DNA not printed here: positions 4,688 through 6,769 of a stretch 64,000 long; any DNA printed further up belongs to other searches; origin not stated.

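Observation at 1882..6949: Complete putative H2-sensing [FeFe] hydrogenase operon (Fd-HydS-PP2C-Fd-HydA) in an alphaproteobacterium-like genome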

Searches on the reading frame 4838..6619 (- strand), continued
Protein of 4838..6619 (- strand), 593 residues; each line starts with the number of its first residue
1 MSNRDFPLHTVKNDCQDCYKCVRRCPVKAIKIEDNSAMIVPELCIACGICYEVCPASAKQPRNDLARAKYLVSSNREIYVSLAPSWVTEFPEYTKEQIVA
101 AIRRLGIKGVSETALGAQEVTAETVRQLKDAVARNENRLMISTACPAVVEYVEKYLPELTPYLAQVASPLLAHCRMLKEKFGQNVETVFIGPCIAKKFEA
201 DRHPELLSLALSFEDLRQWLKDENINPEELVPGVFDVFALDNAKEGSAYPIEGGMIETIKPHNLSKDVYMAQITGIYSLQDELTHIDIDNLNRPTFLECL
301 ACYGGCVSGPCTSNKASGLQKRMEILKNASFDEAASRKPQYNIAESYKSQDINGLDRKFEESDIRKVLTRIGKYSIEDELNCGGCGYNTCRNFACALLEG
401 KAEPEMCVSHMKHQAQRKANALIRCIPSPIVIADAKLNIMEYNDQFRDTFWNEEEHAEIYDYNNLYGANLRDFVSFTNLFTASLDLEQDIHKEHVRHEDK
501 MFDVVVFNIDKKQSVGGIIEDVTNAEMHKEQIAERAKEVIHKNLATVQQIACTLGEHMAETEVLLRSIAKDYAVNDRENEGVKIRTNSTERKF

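Call 9: find_related_loci(query=window:4838-6619:-, collection=genome_contigs, flank=10000)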
Query window:4838-6619:- (593 aa) in genome_contigs; peptide patterns used: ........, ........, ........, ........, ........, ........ (x = any residue, [..] = any of these).
86 stretches matched a pattern; 40 encode a relative of the query (tblastn E <= 1e-3); 40 distinct loci.
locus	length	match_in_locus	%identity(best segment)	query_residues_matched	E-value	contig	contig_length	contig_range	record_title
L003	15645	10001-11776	91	1-592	0e+0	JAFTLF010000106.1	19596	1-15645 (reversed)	MAG: Alphaproteobacteria bacterium isolate RGIG3920 Roe_deer_Cecum-3__c491508, whole genome shotgun sequence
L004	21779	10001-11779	89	1-593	0e+0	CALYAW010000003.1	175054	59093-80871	MAG: uncultured Alphaproteobacteria bacterium isolate BRZ_DM__bin108 genome assembly, contig: BRZ_DM__NODE_110_length_17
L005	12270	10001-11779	89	1-593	0e+0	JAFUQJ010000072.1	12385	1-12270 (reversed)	MAG: Alphaproteobacteria bacterium isolate RGIG4730 Roe_deer_Rectum.Co__c1001005, whole genome shotgun sequence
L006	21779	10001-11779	87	1-593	0e+0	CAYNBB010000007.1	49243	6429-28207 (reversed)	MAG TPA_asm: uncultured Azospirillaceae bacterium isolate SRP225648_co1_885 genome assembly, contig: NODE_1225_length_49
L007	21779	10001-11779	85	1-593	0e+0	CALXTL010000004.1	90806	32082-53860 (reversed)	MAG: uncultured Alphaproteobacteria bacterium isolate BRZ_KN__bin99 genome assembly, contig: BRZ_KN__NODE_245_length_908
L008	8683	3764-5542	81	1-592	0e+0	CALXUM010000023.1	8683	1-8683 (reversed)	MAG: uncultured Alphaproteobacteria bacterium isolate BRZ_CT__bin98 genome assembly, contig: BRZ_CT__NODE_9745_length_86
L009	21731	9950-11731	81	1-593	0e+0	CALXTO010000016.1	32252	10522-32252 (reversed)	MAG: uncultured Alphaproteobacteria bacterium isolate BRZ_CT__bin33 genome assembly, contig: BRZ_CT__NODE_1895_length_32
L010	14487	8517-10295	81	1-592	0e+0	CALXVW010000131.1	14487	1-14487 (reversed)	MAG: uncultured Alphaproteobacteria bacterium isolate E40__bin9 genome assembly, contig: E40__k127_1933085, whole genome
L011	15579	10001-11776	78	1-591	0e+0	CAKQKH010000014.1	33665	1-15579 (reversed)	MAG: uncultured Alphaproteobacteria bacterium isolate REFINED_METABAT215_TOP10_CONTIGS_1500_ASSEMBLY_K77_MERGED__Hadza_M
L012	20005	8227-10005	76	1-592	0e+0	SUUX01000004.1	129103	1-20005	MAG: Alphaproteobacteria bacterium isolate SIG57 NODE_3063_length_129103_cov_7.006342, whole genome shotgun sequence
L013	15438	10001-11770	68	1-593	0e+0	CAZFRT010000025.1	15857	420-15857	MAG TPA_asm: uncultured Azospirillum sp. isolate SRP199465_co1_102 genome assembly, contig: NODE_10345_length_15857_cov_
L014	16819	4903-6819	64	1-593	0e+0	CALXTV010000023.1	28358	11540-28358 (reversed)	MAG: uncultured Alphaproteobacteria bacterium isolate BRZ_LG__bin14 genome assembly, contig: BRZ_LG__NODE_1765_length_28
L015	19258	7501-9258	67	1-590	0e+0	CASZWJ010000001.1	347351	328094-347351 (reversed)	MAG: uncultured Alphaproteobacteria bacterium isolate extra-SRR5580761.40_1677796859 genome assembly, contig: NODE_7_len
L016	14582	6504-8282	74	1-592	0e+0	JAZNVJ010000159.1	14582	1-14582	MAG: Alphaproteobacteria bacterium isolate T1900044790_TS20190256.MAGScoT_cleanbin_000026 SGB_2645_k141_772329, whole ge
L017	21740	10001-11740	59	1-585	0e+0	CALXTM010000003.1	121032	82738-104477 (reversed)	MAG: uncultured Alphaproteobacteria bacterium isolate BRZ_DP__bin105 genome assembly, contig: BRZ_DP__NODE_170_length_12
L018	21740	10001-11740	59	1-585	0e+0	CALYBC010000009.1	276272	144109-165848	MAG: uncultured Alphaproteobacteria bacterium isolate E17__bin256 genome assembly, contig: E17__k127_9698362, whole geno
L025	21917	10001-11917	65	1-593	0e+0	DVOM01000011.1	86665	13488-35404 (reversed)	MAG TPA_asm: Candidatus Scatocola faecigallinarum isolate 2846 CHK22__C61507_L86665_ERR2241687, whole genome shotgun seq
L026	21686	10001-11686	43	7-568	2e-145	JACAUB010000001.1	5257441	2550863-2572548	MAG: Bacteroidetes bacterium isolate Cfx3-03 MAG03_1, whole genome shotgun sequence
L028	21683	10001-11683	39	8-569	9e-130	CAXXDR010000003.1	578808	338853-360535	MAG: Bacteroidales bacterium isolate 880eb77f-9e96-4161-ad76-3daa2caaf06e genome assembly, contig: contig_3, whole genom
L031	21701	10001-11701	37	4-582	4e-122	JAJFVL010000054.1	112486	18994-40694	MAG: Bacteroidales bacterium isolate bin.736 k141_2245974, whole genome shotgun sequence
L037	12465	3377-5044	40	7-568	8e-125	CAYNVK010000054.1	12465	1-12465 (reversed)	MAG TPA_asm: uncultured Lentimicrobiaceae bacterium isolate SRP089250_co1_501 genome assembly, contig: NODE_9057_length_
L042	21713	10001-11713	43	7-573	3e-147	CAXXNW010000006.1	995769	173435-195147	MAG: Bacteroidales bacterium isolate e4d1c670-f166-4d5b-b7a9-33c3b2120191 genome assembly, contig: contig_6, whole genom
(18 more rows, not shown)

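Call 15: search_solved_structures(query=window:4838-6619:-, max_evalue=0.001, show_alignments=1)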
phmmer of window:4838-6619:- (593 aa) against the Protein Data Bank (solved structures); distinct sequences matched with E-value up to 0.001: 64 (the best 60 are shown).
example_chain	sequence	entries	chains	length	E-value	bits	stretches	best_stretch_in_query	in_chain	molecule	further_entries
8a6t_A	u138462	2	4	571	4.9e-21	78.2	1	39-258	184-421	Electron bifurcating hydrogenase subunit HydA1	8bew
30jk_A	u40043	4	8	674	1.2e-17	67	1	10-208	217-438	[FeFe]-hydrogenase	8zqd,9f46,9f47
9rkm_A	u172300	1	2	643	1.3e-17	66.8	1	10-208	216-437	[FeFe]-hydrogenase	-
7p5h_A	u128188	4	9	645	3.7e-16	62.1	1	39-257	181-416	Fe-hydrogenase, subunit alpha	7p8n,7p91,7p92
9rjq_A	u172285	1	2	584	1.1e-15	60.5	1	42-257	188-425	Iron hydrogenase 1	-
6gm3_A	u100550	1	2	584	1.1e-15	60.5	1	42-258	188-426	Iron hydrogenase 1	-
9rjo_A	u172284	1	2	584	1.3e-15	60.2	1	42-257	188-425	Iron hydrogenase 1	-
6gly_A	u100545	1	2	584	1.4e-15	60.1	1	42-258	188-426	Iron hydrogenase 1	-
6gm8_A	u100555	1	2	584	2e-15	59.7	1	42-257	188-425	Iron hydrogenase 1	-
6gm4_A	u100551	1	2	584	2.1e-15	59.6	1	42-257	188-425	Iron hydrogenase 1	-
5la3_A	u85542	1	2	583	3.8e-15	58.7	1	42-257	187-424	Iron hydrogenase 1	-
7qhf_A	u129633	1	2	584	4.1e-15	58.6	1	42-257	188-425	Iron hydrogenase 1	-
6yf4_A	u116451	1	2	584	5e-15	58.3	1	42-257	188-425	Iron hydrogenase 1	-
1c4a_A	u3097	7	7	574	5.1e-15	58.3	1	41-258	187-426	PROTEIN (FE-ONLY HYDROGENASE) | PROTEIN (PERIPLASMIC HYDROGENASE 1) | Iron hydrogenase 1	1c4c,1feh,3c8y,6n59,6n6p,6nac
6gm0_A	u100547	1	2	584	5.2e-15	58.3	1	41-257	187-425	Iron hydrogenase 1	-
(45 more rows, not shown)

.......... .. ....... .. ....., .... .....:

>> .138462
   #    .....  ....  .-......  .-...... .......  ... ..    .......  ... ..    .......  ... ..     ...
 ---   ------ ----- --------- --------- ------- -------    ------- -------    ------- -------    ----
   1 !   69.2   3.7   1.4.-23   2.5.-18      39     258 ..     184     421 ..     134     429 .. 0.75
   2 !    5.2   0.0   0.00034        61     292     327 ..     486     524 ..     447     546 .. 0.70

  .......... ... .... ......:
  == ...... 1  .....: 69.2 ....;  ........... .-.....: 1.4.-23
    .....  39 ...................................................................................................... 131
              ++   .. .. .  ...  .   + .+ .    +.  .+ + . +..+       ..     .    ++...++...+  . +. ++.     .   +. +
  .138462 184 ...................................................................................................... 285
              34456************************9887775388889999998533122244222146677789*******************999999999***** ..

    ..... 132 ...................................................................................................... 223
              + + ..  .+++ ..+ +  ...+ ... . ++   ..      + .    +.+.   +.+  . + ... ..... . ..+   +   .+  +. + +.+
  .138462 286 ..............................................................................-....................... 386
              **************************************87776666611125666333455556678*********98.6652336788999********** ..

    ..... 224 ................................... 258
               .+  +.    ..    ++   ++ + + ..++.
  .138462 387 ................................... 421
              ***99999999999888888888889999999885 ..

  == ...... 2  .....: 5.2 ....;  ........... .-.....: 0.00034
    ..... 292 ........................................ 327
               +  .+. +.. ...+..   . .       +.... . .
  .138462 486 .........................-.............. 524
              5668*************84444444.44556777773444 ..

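Call 28: search_protein_families(library=pfam, proteins=[L018:7101-9695:+, L031:13380-16019:+, L028:8414-9580:+, L042:2087-4081:+, L042:9109-9756:+, L042:6799-7686:+, L042:7686-9080:+, L017:3803-5197:+, L042:12929-14101:+, L037:6573-9236:+], max_evalue=0.0001)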
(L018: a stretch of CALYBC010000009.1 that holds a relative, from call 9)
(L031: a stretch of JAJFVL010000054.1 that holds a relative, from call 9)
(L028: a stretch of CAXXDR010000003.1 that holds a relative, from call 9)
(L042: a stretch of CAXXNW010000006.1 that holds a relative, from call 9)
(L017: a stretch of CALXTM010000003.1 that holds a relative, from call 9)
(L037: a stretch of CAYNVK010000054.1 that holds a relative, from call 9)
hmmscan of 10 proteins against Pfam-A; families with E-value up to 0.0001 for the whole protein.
L018:7101-9695:+ (864 aa): 4 families
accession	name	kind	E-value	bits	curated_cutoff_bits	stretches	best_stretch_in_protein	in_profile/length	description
PF25137.1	ADH_Fe_C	-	2.5e-56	190.9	27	1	648-859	2-193/194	Fe-containing alcohol dehydrogenase family, C-terminal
PF00465.25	Fe-ADH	-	1e-44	152.6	31.3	1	459-635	1-167/168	Iron-containing alcohol dehydrogenase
PF00171.27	Aldedh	-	6e-27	94.7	23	1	7-270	26-290/461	Aldehyde dehydrogenase family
PF13685.12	Fe-ADH_2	-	3.5e-07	30.8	28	0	473-562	14-100/149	Iron-containing alcohol dehydrogenase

L031:13380-16019:+ (879 aa): 4 families
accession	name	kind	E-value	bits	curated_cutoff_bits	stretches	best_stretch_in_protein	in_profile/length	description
PF25137.1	ADH_Fe_C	-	3.6e-52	177.3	27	1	664-875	2-193/194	Fe-containing alcohol dehydrogenase family, C-terminal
PF00465.25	Fe-ADH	-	5.2e-46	156.7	31.3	1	475-652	1-168/168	Iron-containing alcohol dehydrogenase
PF00171.27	Aldedh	-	3e-24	85.8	23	1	28-285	31-289/461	Aldehyde dehydrogenase family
PF13685.12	Fe-ADH_2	-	1.5e-07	32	28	1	488-571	13-93/149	Iron-containing alcohol dehydrogenase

L028:8414-9580:+ (388 aa): 3 families
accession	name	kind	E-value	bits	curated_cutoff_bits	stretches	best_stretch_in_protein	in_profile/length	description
PF25137.1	ADH_Fe_C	-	8.6e-59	198.9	27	1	186-381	1-194/194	Fe-containing alcohol dehydrogenase family, C-terminal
PF00465.25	Fe-ADH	-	6.1e-47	159.8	31.3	1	7-175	1-168/168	Iron-containing alcohol dehydrogenase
PF13685.12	Fe-ADH_2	-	2.5e-08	34.5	28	1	18-100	12-91/149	Iron-containing alcohol dehydrogenase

L042:2087-4081:+ (664 aa): 9 families
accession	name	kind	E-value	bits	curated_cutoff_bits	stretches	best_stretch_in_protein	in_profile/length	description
PF00158.32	Sigma54_activat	-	1.1e-69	233.9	20.2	1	353-520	1-167/168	Sigma-54 interaction domain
PF25601.1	AAA_lid_14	-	6.3e-18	64.8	27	1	526-586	1-61/87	AAA+ ATPase lid domain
PF14532.12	Sigma54_activ_2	-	7.5e-18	65.5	25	1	354-525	1-138/138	Sigma-54 interaction domain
PF02954.25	HTH_8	-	2.5e-12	46.8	22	1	618-659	1-42/42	Bacterial regulatory protein, Fis family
PF01590.32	GAF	-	2.7e-09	38.1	22.4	1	76-211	2-132/133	GAF domain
PF08448.16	PAS_4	-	3.1e-06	27.8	23.1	0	234-334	3-108/110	PAS fold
PF00989.32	PAS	-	1e-05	25.9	22.6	1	228-325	3-107/113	PAS fold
PF13426.13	PAS_9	-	3.1e-05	24.6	27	0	238-330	3-100/103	PAS domain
PF18024.7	HTH_50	-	3.5e-05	23.9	27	1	619-661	8-49/50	Helix-turn-helix domain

L042:9109-9756:+ (215 aa): 1 family
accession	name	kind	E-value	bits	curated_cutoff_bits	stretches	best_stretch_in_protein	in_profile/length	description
PF02629.25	CoA_binding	-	3.1e-17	63.6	22.3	1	80-173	5-96/97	CoA binding domain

L042:6799-7686:+ (295 aa): 1 family
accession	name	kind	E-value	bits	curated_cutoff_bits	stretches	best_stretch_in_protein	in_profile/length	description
PF10418.14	DHODB_Fe-S_bind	-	9.3e-13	48.1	23.9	1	220-256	1-40/41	Iron-sulfur cluster binding domain of dihydroorotate dehydrogenase B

L042:7686-9080:+ (464 aa): 16 families
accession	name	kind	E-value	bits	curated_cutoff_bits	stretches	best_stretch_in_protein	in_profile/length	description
PF14691.11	Fer4_20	-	5.9e-44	148.9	25.8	1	17-127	1-112/113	Dihydroprymidine dehydrogenase domain II, 4Fe-4S cluster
PF07992.20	Pyr_redox_2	-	4.5e-38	131.8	26.1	1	139-447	1-291/291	Pyridine nucleotide-disulphide oxidoreductase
PF00070.33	Pyr_redox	-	1.4e-16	61.2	22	1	281-354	1-78/82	Pyridine nucleotide-disulphide oxidoreductase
PF13738.12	Pyr_redox_3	-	1.1e-13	51.6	30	1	267-431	152-305/305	Pyridine nucleotide-disulphide oxidoreductase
PF01262.27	AlaDh_PNT_C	-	6.5e-10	39.2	23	1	281-314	30-63/214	Alanine dehydrogenase/PNT, C-terminal domain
PF13450.12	NAD_binding_8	-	2.3e-09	37.8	21.9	1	143-176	1-34/68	NAD(P)-binding Rossmann-like domain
PF03486.20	HI0933_like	-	1.3e-07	31.8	50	0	140-174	2-36/244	HI0933-like protein Rossmann domain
PF02826.25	2-Hacid_dh_C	-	2.5e-07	30.7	25.1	0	278-325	35-82/178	D-isomer specific 2-hydroxyacid dehydrogenase, NAD binding domain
PF00890.30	FAD_binding_2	-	6.7e-07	29.3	20.4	0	141-176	2-37/414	FAD binding domain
PF12831.13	FAD_oxidored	-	1.5e-06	28.2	27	0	141-177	2-38/416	FAD dependent oxidoreductase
PF01134.28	GIDA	-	1.8e-06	27.7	22.1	0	140-199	1-59/391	Glucose inhibited division protein A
PF01494.25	FAD_binding_3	-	2.9e-06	27.2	22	0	140-171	3-34/349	FAD binding domain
PF00670.27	AdoHcyase_NAD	-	4.1e-06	27.4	27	0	257-307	2-51/162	S-adenosyl-L-homocysteine hydrolase, NAD binding domain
PF13241.12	NAD_binding_7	-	1.4e-05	26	22.1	0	279-325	7-50/104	Putative NAD(P)-binding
PF13478.12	XdhC_C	-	6.5e-05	23.9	29.7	0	282-325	1-44/125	XdhC Rossmann domain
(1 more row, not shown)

L017:3803-5197:+ (464 aa): 4 families
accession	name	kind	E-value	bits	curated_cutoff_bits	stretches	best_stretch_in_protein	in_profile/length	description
PF02518.31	HATPase_c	-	2.3e-19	70.3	26.4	1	364-462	3-105/111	Histidine kinase-, DNA gyrase B-, and HSP90-like ATPase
PF00512.31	HisKA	-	2.9e-12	46.9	26.9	1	254-318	1-66/66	His Kinase A (phospho-acceptor) domain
PF08447.18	PAS_3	-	1.3e-10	41.9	25.6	1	143-221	2-81/89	PAS fold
PF00989.32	PAS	-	3.1e-08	34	22.6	1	133-231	14-113/113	PAS fold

L042:12929-14101:+ (390 aa): 1 family
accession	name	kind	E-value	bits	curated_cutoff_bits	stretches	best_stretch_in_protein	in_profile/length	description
PF00724.26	Oxidored_FMN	-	4.4e-86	289.7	27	1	24-353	2-338/342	NADH:flavin oxidoreductase / NADH oxidase family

L037:6573-9236:+ (887 aa): 4 families
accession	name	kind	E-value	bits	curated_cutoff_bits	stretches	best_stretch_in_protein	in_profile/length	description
PF25137.1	ADH_Fe_C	-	3e-50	171.1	27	1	667-879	2-194/194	Fe-containing alcohol dehydrogenase family, C-terminal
PF00465.25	Fe-ADH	-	9e-46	156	31.3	1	478-655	1-168/168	Iron-containing alcohol dehydrogenase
PF00171.27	Aldedh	-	2.4e-26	92.7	23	1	29-295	29-296/461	Aldehyde dehydrogenase family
PF13685.12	Fe-ADH_2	-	3.6e-07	30.7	28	1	492-574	14-93/149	Iron-containing alcohol dehydrogenase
